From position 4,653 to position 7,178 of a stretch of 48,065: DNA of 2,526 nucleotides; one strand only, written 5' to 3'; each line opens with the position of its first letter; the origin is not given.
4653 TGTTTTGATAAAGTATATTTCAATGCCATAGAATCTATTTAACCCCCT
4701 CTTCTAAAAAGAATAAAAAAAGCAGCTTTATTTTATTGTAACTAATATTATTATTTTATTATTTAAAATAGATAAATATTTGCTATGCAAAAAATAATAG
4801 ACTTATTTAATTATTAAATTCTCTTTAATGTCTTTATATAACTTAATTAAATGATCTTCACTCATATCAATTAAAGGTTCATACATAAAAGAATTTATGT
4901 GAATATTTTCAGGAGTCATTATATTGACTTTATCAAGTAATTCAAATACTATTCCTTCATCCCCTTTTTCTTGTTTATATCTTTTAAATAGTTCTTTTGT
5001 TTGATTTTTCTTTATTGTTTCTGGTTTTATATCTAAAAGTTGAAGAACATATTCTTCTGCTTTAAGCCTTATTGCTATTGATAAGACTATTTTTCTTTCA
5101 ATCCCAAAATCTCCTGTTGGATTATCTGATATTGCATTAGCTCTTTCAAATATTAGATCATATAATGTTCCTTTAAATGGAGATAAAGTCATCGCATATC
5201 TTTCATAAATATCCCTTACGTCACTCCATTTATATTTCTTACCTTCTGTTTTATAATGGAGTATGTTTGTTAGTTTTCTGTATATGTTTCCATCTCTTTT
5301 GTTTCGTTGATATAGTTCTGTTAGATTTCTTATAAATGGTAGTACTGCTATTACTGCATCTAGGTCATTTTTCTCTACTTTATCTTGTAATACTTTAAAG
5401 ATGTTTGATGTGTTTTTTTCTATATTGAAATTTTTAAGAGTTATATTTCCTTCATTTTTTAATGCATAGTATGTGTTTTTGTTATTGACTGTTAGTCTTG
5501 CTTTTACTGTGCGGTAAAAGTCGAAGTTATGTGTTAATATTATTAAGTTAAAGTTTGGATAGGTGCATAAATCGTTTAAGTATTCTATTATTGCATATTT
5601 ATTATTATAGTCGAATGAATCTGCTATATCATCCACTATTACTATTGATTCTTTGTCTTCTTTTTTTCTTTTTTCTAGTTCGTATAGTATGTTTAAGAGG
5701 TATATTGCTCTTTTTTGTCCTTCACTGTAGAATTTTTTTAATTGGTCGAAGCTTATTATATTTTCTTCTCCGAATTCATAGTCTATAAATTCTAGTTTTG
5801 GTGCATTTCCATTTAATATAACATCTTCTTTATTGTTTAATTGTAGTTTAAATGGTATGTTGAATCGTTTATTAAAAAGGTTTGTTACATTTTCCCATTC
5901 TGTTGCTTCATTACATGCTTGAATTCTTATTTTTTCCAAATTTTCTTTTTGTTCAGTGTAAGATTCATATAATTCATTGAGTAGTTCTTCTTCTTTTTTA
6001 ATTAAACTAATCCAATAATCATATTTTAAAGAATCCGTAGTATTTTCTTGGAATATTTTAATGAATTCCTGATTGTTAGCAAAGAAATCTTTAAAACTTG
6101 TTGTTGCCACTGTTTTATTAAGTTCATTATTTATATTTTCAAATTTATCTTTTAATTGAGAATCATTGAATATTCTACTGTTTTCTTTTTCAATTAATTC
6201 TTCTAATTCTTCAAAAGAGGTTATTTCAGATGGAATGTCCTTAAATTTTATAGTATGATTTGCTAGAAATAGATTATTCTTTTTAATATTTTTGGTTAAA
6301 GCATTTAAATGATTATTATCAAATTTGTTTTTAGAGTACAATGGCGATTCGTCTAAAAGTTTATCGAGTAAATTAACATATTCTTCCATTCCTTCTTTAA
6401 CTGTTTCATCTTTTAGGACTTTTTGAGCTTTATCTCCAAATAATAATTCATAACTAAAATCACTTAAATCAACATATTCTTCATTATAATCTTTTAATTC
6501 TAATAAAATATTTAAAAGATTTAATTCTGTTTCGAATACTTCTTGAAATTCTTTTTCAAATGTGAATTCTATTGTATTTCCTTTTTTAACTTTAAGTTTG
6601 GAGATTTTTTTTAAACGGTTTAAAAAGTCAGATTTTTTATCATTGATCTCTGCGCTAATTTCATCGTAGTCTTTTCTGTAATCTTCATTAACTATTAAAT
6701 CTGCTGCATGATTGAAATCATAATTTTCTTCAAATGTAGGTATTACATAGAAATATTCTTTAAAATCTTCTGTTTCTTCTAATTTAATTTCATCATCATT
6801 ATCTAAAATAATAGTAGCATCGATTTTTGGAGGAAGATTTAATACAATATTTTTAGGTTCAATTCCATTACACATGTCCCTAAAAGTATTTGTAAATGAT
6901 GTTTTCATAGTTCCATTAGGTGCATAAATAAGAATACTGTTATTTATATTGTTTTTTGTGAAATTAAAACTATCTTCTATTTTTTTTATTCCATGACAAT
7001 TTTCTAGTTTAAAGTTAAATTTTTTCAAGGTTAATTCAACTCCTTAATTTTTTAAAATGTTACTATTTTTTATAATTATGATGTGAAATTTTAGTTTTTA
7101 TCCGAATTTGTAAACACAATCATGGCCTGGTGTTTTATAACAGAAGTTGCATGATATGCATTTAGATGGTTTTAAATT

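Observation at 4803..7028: Standalone 741-aa ABC/SMC-like ATPase with degenerate P-loop, coiled-coil insert and C-terminal Rx6H (HEPN-like?) region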

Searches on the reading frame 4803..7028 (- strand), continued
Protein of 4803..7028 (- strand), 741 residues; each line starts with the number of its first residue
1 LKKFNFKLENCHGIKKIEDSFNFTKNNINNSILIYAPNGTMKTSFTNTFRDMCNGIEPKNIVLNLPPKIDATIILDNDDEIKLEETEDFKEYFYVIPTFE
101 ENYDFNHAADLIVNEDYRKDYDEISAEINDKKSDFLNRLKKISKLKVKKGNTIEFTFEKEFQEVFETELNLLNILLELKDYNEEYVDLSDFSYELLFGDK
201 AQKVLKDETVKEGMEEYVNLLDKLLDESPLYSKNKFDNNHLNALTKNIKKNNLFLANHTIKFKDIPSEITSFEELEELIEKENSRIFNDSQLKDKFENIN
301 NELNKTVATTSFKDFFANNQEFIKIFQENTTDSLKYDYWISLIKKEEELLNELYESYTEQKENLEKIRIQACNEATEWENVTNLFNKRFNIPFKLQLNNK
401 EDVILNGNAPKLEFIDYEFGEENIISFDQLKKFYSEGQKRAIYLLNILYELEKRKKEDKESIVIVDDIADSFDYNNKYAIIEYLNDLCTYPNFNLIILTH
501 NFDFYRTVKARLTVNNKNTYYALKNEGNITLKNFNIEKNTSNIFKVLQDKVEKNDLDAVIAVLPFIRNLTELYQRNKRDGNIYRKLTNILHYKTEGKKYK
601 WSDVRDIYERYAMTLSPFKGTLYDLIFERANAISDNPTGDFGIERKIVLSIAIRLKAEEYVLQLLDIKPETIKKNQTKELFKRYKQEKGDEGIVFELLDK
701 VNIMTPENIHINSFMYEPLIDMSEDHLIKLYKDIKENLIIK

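Call 82: search_solved_structures(query=A2, max_evalue=1, show_alignments=2)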
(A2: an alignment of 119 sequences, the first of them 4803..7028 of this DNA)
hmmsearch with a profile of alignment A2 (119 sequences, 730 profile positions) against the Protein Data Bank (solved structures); distinct sequences matched with E-value up to 1: 2.
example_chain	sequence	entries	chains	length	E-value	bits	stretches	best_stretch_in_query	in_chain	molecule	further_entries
9i1g_A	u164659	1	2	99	0.36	12.3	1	247-307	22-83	Protein S100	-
9hyg_A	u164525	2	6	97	0.39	12.2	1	247-306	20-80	Protein S100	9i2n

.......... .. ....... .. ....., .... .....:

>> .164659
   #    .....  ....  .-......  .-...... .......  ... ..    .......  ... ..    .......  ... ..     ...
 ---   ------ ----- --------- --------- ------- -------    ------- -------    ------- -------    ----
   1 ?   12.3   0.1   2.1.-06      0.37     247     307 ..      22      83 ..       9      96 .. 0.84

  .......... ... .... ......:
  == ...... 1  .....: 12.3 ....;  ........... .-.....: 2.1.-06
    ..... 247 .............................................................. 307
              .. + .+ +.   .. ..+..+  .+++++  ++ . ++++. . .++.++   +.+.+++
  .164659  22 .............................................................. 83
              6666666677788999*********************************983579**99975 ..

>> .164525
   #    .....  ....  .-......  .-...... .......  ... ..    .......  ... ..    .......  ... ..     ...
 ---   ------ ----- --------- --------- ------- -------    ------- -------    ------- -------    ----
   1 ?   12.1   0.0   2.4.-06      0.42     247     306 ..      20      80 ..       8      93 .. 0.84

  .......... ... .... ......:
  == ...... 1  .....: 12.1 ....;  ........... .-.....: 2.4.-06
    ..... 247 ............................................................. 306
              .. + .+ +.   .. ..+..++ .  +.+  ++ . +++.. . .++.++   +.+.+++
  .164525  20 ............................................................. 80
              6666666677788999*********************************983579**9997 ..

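Call 88: get_annotated_region(hit=H23, flank=6000)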
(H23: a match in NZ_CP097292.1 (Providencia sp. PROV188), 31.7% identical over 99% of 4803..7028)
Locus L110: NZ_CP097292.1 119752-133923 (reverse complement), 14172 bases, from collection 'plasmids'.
description: Providencia sp. PROV188 plasmid pPROV188-1, complete sequence
organism: Providencia sp. PROV188 (NCBI taxid 2939731)
taxonomy: Bacteria; Pseudomonadota; Gammaproteobacteria; Enterobacterales; Morganellaceae; Providencia; Providencia sp. PROV188
host: -; source: cell culture,hospital; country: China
typing (MOB-suite, as given by PLSDB): non-mobilizable; replicon rep_cluster_1220,rep_cluster_1220
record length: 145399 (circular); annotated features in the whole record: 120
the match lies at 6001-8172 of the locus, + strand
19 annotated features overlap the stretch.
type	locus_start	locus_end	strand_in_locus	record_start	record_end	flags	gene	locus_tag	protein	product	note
CDS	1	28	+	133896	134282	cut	-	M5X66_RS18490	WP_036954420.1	plasmid partitioning/stability family protein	-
CDS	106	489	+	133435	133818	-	umuD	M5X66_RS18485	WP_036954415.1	translesion error-prone DNA polymerase V autoproteolytic subunit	-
CDS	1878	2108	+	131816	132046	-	-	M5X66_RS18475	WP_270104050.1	hypothetical protein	-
CDS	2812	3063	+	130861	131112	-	-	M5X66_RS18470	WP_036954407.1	hypothetical protein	-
CDS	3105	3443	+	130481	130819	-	-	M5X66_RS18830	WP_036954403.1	hypothetical protein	-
CDS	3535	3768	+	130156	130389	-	-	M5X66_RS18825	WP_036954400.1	hypothetical protein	-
CDS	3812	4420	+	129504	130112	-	-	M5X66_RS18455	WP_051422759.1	type I restriction-modification system subunit M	-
CDS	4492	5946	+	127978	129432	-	-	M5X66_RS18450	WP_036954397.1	hypothetical protein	-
CDS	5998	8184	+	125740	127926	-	-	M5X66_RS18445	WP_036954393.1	hypothetical protein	-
CDS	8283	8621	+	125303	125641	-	-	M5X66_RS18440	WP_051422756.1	hypothetical protein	-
CDS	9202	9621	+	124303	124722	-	-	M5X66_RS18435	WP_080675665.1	antirestriction protein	-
CDS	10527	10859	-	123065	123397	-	-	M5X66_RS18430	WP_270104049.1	transglycosylase SLT domain-containing protein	-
CDS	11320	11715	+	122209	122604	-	-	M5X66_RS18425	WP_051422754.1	relaxosome protein TraM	-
CDS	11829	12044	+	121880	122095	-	-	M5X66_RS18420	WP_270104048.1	hypothetical protein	-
CDS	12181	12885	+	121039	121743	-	-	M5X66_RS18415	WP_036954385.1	LuxR C-terminal-related transcriptional regulator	GO:0006355 - regulation of DNA-templated transcription [Evidence IEA]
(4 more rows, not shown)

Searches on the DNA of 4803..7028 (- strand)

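Call 90: search_dna_similar(query=L110:5998-8184:+, collection=ecoli_genomes, mode=distant, max_rows=12)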
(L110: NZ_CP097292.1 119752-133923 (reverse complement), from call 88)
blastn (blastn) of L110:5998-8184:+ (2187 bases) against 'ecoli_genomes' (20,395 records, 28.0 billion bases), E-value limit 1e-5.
Records with a match: 46; places in all: 46; records where one place covers at least 80% of the query: 6.
Genomes with a match: 46 of 5426; with a place that covers at least 80% of the query: 6. Places per genome that has any: lowest 1, median 1, highest 1. On chromosomes: 46 places; on plasmids: 0.
Best place of each record, by identity: 90-95% 19; 80-90% 27.
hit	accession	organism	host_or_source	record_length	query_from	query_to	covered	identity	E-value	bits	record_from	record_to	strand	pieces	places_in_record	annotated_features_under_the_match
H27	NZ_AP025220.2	Escherichia coli strain 2017.11.01CC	Homo sapiens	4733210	1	2187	100%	87.5%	0e+0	2709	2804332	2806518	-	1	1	hypothetical protein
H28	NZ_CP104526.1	Escherichia coli strain E8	Poultry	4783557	1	2187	100%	87.5%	0e+0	2709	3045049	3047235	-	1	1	AAA family ATPase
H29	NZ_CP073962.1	Escherichia coli strain MB31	Poultry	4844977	1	2187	100%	87.4%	0e+0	2705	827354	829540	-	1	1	hypothetical protein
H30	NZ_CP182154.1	Escherichia coli strain CUWW11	wastewater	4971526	1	2187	100%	87.4%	0e+0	2705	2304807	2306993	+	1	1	hypothetical protein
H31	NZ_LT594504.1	Escherichia coli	-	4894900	1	2187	100%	87.4%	0e+0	2705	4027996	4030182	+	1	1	hypothetical protein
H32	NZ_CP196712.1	Escherichia coli strain EC43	Bovine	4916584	1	2187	100%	87.4%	0e+0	2700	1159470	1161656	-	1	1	hypothetical protein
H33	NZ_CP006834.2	Escherichia coli APEC O2-211 strain APEC O2-211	Gallus gallus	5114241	1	369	17%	85.6%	2e-115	427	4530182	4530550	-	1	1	hypothetical protein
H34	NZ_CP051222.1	Escherichia coli strain SCZE5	swine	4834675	1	369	17%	85.6%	2e-115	427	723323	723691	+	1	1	hypothetical protein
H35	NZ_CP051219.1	Escherichia coli strain SFE8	swine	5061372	1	369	17%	85.6%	2e-115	427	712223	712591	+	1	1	hypothetical protein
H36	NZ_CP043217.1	Escherichia coli O80:H26 strain EC-107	chicken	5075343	1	369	17%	85.6%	2e-115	427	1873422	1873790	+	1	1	hypothetical protein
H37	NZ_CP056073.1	Escherichia coli strain EC50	meat duck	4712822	1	369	17%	85.6%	2e-115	427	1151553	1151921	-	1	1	hypothetical protein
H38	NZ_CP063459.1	Escherichia coli strain EM22-18-53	not applicable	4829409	1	369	17%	85.6%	2e-115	427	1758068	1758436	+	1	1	hypothetical protein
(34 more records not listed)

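Call 91: get_annotated_region(hit=H28, flank=9000)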
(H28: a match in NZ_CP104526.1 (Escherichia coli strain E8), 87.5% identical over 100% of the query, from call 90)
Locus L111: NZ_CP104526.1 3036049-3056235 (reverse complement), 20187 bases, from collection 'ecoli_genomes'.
description: Escherichia coli strain E8 chromosome, complete genome
organism: Escherichia coli strain E8 (NCBI taxid 562)
replicon: chromosome; assembly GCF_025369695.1
host: Poultry; source: Pullet; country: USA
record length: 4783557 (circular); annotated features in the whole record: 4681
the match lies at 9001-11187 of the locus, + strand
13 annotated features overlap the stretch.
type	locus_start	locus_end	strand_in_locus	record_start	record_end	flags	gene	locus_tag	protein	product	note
CDS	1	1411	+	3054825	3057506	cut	-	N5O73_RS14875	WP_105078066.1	hypothetical protein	-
CDS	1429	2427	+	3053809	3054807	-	-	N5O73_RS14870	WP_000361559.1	hypothetical protein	-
CDS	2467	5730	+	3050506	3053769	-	-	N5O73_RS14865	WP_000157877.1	hypothetical protein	-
CDS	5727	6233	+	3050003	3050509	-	-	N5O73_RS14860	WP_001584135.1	hypothetical protein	-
CDS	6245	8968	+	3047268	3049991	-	-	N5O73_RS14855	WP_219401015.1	DEAD/DEAH box helicase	-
CDS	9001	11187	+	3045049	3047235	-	-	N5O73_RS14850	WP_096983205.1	AAA family ATPase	-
CDS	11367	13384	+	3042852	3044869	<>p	pglX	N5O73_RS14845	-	BREX-1 system adenine-specific DNA-methyltransferase PglX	frameshifted; incomplete; partial in the middle of a contig; missing N-terminus and C-terminus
CDS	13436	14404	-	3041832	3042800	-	-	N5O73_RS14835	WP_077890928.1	IS5 family transposase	-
CDS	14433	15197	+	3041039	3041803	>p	-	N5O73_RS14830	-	transcriptional regulator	incomplete; partial in the middle of a contig; missing N-terminus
CDS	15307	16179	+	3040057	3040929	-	-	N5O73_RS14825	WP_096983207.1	GTPase family protein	-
CDS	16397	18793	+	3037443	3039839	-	-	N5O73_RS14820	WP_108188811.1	dynamin family protein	-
CDS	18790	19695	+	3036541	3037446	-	-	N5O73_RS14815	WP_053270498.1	diguanylate cyclase regulator RdcB family protein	-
CDS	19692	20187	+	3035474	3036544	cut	-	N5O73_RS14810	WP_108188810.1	patatin-like phospholipase family protein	-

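Call 92: get_annotated_region(hit=H33, flank=7000)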
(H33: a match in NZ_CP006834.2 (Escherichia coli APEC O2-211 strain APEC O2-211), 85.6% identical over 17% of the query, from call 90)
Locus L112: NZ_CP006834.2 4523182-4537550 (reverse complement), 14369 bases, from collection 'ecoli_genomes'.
description: Escherichia coli APEC O2-211 chromosome, complete genome
organism: Escherichia coli APEC O2-211 strain APEC O2-211 (NCBI taxid 1954351)
replicon: chromosome; assembly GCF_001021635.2
host: Gallus gallus; source: air sac; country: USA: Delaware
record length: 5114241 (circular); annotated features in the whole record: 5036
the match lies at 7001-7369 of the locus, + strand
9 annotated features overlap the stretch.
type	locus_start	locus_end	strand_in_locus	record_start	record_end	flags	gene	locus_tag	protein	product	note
CDS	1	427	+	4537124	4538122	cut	-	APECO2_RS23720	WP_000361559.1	hypothetical protein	-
CDS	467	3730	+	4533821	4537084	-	-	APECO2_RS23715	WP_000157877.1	hypothetical protein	-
CDS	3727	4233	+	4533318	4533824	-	-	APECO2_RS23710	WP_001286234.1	hypothetical protein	-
CDS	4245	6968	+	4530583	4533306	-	-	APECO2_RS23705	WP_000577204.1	DEAD/DEAH box helicase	-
CDS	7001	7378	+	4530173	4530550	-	-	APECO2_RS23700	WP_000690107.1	hypothetical protein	-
CDS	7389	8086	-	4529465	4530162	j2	-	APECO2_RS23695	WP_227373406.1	IS1 family transposase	programmed frameshift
CDS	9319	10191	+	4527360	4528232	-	-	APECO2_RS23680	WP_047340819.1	GTPase family protein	-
CDS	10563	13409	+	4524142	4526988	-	-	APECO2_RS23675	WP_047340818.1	Ag43/Cah family autotransporter adhesin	-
CDS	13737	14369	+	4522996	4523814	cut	-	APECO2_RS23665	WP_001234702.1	DUF932 domain-containing protein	-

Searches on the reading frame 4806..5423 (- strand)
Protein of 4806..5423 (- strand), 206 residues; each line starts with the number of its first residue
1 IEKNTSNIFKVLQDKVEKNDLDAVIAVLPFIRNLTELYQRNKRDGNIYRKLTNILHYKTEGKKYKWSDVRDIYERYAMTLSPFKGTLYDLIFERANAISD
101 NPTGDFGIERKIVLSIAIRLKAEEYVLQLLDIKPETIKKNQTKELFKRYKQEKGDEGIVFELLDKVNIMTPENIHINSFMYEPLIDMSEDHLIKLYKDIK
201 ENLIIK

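Call 52: predict_structure(alignment_id=A3)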
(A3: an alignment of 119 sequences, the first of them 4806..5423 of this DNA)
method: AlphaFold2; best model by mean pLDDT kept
length: 206 residues; sequences in the alignment: 119
mean_pLDDT: 86.3   pTM: 0.87
mean pLDDT of the five models: 86.3, 85.9, 85.5, 84.9, 83.9
residues with pLDDT >= 90: 127; 70-90: 50; 50-70: 19; < 50: 10
segments of 3 or more residues with pLDDT < 50: 1-4, 175-179
pLDDT, mean of each block of 10 residues (from residue 1): 59 90 92 80 77 94 92 87 91 96 79 95 98 93 96 95 91 50 74 96 90
secondary structure, 60 per line:
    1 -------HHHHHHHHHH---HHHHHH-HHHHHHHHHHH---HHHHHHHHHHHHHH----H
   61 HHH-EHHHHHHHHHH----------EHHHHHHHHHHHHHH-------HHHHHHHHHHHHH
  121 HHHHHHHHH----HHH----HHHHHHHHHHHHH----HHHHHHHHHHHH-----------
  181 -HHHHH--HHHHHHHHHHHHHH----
elements in order: H8-17 H21-26 H28-38 H42-55 H60-63 H66-75 H87-100 H108-129 H141-153 H158-169 H182-186 H189-202

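Call 64: fold_search(model_id=the predicted structure, library=pdb)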
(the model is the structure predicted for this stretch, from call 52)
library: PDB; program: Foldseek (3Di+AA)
matches with E <= 10: 128; with E <= 0.001: 0
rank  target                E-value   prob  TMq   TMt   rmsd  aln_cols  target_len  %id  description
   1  8fhc_B                1.2e+00  0.07  0.17  0.16  17.9       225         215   12  Protein 41 with aldehyde deformylating oxidase activity from Gamma proteobacterium (released 2023-12-20)
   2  4kbr_H                1.3e+00  0.09  0.21  0.21  16.6       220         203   15  Crystal structure of mouse Ceramide-1-phosphate transfer protein (apo-form) (released 2013-07-17)
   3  6qb5_B                1.4e+00  0.07  0.19  0.14  18.0       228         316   14  Crystal structure of the N-terminal region of human cohesin subunit STAG1 (released 2019-02-06)
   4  4kbr_F                1.5e+00  0.08  0.20  0.20  16.5       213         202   14  Crystal structure of mouse Ceramide-1-phosphate transfer protein (apo-form) (released 2013-07-17)
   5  8e0l_A                1.6e+00  0.10  0.22  0.25  14.1       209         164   13  Homotrimeric variant of tcTRP9, BGL06 (released 2023-04-12)
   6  5iww_D                1.7e+00  0.04  0.15  0.11  16.5       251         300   12  Crystal structure of RNA editing factor of designer PLS-type PPR/9R protein in complex with MORF9/RIP9 (released 2017-03-29)
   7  8e12_A                1.8e+00  0.12  0.24  0.27  12.4       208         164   12  Homotrimeric variant of tcTRP9, BGL14 (released 2023-04-12)
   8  5qst_D                1.9e+00  0.06  0.20  0.15  18.8       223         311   15  PanDDA analysis group deposition -- Crystal Structure of human STAG1 in complex with Z2447286438 (released 2019-08-21)
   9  7njk_d                1.9e+00  0.04  0.17  0.12  13.1       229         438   13  Mycobacterium smegmatis ATP synthase state 1a (released 2021-10-27)
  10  5n3u_B                2.1e+00  0.06  0.18  0.19  13.6       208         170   10  The structure of the complex of CpcE and CpcF of phycocyanin lyase from Nostoc sp. PCC7120 (released 2017-12-06)
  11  2q9r                  2.1e+00  0.04  0.16  0.17  18.3       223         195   12  CRYSTAL STRUCTURE OF a DUF416 family protein (SBAL_3149) FROM SHEWANELLA BALTICA OS155 AT 1.91 A RESOLUTION (released 2007-06-26)
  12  8e0l_C                2.4e+00  0.08  0.20  0.24  14.1       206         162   14  Homotrimeric variant of tcTRP9, BGL06 (released 2023-04-12)
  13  5ayv_B                2.4e+00  0.03  0.13  0.10  16.3       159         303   12  Crystal structure of archaeal ketopantoate reductase complexed with coenzyme A and 2-oxopantoate (released 2016-01-27)
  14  1o5h_B                2.5e+00  0.04  0.14  0.14  14.9       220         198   10  Crystal structure of formiminotetrahydrofolate cyclodeaminase (TM1560) from Thermotoga maritima at 2.80 A resolution (released 2003-09-30)
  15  7nkd_d                2.7e+00  0.03  0.17  0.13  14.2       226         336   13  Mycobacterium smegmatis ATP synthase b-delta state 1 (released 2021-11-03)
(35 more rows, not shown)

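Call 81: search_protein_representatives(protein=window:4806-5423:-)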
Query: 206 residues. Proteins with E-value up to 0.001 (for the whole library): 1007; up to 1e-10: 714; up to 1e-30: 20. The best 150 are listed.
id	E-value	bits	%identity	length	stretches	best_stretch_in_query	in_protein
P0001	4.4e-127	437.8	88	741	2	1-206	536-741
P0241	1.6e-38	148.9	45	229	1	4-201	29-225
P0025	5.4e-37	143.9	49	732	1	1-200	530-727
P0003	1.8e-35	138.9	46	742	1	5-196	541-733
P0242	2.3e-35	138.6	45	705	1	6-203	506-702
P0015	2.7e-35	138.4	43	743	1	15-201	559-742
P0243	1.5e-34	135.9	42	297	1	6-199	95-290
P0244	9.5e-34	133.3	44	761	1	7-200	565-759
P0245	1.0e-33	133.2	46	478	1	7-203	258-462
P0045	3.6e-33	131.4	43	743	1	7-200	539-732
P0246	8.1e-33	130.3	47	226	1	14-200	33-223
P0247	2.2e-32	128.8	41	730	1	6-198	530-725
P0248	2.6e-32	128.6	45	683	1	19-200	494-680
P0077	2.9e-32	128.4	43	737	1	9-201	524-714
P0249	3.6e-32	128.2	41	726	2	9-200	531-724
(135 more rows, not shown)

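Call 86: search_solved_structures(query=A7, max_evalue=10, show_alignments=3)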
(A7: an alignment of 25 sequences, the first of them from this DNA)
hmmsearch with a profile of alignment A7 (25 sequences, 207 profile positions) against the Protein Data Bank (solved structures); distinct sequences matched with E-value up to 10: 1.
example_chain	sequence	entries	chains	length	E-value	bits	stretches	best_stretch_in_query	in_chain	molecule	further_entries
2efv_A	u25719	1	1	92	0.072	16.2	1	39-101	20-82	Hypothetical protein MJ0366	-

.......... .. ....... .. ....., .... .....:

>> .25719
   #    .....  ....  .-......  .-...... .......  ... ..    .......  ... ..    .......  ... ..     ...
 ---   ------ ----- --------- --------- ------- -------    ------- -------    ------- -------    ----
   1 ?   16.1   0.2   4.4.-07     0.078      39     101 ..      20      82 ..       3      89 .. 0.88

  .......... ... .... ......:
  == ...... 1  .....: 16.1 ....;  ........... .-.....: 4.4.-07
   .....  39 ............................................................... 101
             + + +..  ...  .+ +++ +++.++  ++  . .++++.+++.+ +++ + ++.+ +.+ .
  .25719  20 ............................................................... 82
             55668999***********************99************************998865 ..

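Call 87: search_protein_families(library=pfam, alignment_id=A7, max_evalue=10)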
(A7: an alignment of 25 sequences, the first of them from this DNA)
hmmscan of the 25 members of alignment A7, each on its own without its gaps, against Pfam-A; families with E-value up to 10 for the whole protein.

A. member 1, seq(206 aa): 0 families

B. families by the number of members that match (of 25 scanned): 12 families
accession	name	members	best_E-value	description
PF14732.11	UAE_UbL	1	0.0079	Ubiquitin/SUMO-activating enzyme ubiquitin-like domain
PF19068.5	DUF5764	1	0.0099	Family of unknown function (DUF5764)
PF12423.13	KIF1B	1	0.01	Kinesin protein 1B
PF00302.23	CAT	1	0.02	Chloramphenicol acetyltransferase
PF01706.21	FliG_C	1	0.037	FliG C-terminal domain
PF24189.1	Ig_RSC4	1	0.085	RSC4 Ig-like domain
PF21437.2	CbiG-like_linker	1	0.088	CbiG-like, linker domain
PF22193.1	MvcA_ins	1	0.09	MvcA insertion domain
PF14495.11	Cytochrom_C550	1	0.11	Cytochrome c-550 domain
PF08939.15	Bles03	1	0.11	Basophilic leukemia-expressed protein Bles03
PF17014.10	Mad3_BUB1_I_2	1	0.12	Putative Mad3/BUB1 like region 1 protein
PF18400.7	Thioredoxin_12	1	0.14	Thioredoxin-like domain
